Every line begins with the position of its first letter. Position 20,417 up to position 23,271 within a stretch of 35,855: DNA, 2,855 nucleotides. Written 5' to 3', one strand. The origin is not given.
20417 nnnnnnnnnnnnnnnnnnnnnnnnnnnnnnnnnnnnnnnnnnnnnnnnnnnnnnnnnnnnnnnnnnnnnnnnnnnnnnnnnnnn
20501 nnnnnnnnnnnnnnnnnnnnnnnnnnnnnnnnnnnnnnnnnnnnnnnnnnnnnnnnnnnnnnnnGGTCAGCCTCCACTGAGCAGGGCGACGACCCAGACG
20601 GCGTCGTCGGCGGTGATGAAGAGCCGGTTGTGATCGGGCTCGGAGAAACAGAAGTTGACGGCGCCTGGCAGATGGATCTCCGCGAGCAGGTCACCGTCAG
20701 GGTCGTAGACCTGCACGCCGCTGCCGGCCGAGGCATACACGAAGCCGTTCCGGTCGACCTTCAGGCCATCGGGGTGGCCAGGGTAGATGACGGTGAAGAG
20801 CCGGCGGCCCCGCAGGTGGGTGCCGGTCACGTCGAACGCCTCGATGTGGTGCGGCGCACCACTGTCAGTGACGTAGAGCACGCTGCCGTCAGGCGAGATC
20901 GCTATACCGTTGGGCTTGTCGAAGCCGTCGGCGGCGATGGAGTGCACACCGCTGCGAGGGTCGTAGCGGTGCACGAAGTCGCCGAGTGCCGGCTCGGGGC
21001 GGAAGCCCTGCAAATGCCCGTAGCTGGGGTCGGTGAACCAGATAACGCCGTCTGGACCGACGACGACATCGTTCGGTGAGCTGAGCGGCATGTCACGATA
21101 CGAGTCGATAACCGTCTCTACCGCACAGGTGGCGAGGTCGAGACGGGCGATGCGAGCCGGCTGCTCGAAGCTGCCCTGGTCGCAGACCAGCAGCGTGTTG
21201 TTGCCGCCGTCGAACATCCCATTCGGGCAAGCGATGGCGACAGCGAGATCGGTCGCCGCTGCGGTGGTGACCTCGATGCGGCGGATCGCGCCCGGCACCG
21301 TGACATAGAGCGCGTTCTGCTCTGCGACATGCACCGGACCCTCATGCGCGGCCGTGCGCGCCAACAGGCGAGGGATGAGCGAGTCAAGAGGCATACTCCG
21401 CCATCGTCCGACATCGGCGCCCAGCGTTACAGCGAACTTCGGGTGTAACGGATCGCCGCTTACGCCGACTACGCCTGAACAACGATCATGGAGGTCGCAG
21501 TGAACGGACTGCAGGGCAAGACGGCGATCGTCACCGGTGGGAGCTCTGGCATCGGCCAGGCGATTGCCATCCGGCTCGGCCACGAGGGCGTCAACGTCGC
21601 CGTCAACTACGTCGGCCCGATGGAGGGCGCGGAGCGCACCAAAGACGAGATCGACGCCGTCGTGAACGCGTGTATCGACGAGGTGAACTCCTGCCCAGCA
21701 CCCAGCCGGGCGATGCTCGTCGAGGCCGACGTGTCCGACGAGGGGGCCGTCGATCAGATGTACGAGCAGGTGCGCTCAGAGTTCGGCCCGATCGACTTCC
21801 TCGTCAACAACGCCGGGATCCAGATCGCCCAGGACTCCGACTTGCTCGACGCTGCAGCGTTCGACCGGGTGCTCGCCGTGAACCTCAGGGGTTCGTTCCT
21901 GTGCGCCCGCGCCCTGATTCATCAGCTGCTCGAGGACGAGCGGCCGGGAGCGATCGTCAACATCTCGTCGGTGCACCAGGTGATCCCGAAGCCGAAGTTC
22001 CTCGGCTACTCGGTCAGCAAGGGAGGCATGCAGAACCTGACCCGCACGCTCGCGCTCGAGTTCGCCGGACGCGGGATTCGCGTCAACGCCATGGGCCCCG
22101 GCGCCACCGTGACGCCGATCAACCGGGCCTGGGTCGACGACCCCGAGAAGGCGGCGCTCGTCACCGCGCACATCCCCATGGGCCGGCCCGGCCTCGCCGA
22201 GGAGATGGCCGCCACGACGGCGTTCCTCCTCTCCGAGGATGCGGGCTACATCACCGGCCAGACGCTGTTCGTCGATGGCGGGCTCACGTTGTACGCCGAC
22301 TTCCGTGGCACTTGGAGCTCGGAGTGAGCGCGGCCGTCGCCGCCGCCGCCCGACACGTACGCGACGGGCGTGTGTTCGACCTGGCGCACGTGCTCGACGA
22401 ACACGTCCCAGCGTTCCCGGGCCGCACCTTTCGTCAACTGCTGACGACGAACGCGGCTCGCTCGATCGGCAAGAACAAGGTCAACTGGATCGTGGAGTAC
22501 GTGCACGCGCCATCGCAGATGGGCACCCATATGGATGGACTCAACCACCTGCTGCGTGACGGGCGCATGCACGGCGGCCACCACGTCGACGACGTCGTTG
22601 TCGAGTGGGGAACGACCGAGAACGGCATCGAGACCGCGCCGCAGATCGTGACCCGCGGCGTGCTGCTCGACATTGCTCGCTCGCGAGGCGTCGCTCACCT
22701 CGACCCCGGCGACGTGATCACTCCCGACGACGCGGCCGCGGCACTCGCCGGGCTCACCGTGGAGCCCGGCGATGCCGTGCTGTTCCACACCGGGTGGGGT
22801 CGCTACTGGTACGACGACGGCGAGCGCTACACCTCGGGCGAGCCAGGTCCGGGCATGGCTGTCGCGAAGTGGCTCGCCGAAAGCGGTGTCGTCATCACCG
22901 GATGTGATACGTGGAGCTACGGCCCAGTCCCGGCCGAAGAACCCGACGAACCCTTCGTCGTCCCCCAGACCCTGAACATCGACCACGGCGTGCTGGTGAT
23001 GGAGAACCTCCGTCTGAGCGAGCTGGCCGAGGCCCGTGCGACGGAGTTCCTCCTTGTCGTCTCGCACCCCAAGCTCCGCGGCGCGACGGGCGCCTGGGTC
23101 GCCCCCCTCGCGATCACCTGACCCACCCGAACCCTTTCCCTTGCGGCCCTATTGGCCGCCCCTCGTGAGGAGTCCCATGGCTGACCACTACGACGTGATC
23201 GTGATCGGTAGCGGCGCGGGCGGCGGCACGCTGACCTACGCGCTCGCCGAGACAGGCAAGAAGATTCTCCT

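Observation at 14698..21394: Sigma-less RsrA-like anti-sigma paralog locked inside a seven-gene lactonase / GlcG / redoxin / DUF427 / debranching-enzyme operon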

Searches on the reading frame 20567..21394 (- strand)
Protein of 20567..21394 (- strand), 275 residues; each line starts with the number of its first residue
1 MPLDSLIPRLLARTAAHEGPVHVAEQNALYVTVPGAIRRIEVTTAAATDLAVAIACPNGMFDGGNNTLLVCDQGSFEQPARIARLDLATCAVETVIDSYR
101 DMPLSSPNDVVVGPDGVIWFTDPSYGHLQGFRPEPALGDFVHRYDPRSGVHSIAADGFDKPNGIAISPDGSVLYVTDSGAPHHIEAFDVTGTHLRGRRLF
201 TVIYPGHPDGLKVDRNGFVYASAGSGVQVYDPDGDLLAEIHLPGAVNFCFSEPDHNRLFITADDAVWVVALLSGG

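Call 4: search_protein_families(library=pfam, proteins=[window:20567-21394:-], max_evalue=0.01)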
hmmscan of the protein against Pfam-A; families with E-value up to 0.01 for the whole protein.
window:20567-21394:- (275 aa): 6 families
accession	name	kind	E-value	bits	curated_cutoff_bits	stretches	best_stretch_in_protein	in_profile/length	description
PF08450.18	SGL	-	1.3e-35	123.6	26.3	1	18-262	3-244/246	SMP-30/Gluconolactonase/LRE-like region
PF01436.27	NHL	-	5.6e-06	26.6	20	0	158-179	1-21/28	NHL repeat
PF01731.26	Arylesterase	-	0.00036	21.1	21.3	1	151-179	46-74/86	Arylesterase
PF03088.22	Str_synth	-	0.00085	19.9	25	0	108-176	1-74/89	Strictosidine synthase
PF24684.1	Vgb_lyase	-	0.0032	16.7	50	0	27-128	150-246/290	Virginiamycin B lyase family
PF25021.1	TEN_NHL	-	0.0099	15.3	27.1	0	159-186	142-168/357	Teneurin NHL domain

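Call 5: search_protein_families(library=ncbifam, proteins=[window:20567-21394:-], max_evalue=0.01)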
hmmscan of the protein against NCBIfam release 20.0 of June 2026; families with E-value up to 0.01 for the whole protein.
window:20567-21394:- (275 aa): 2 families
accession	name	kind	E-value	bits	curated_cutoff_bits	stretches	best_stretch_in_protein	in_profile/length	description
NF033206.1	ScyE_fam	subfamily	9.1e-06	25.4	80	1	62-227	156-323/333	ScyD/ScyE family protein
NF035926.1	scyF_NHL_VPEP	equivalog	0.0009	18.5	350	1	156-244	99-192/376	scytonemin biosynthesis PEP-CTERM protein ScyF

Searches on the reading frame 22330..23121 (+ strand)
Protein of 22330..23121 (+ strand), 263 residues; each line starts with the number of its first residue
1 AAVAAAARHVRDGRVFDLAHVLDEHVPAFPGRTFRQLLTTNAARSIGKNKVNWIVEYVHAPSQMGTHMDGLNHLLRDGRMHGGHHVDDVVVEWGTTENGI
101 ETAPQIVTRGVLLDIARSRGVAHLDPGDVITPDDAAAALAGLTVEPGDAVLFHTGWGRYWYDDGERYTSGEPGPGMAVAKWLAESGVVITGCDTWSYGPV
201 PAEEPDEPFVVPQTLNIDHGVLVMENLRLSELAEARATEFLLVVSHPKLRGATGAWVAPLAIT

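Call 18: search_protein_families(library=pfam, proteins=[window:22330-23121:+], max_evalue=0.001)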
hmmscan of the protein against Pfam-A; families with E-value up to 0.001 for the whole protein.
window:22330-23121:+ (263 aa): 1 family
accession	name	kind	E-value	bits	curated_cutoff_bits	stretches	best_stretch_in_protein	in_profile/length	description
PF04199.19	Cyclase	-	8.8e-28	97.7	23.1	1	16-197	1-140/142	Putative cyclase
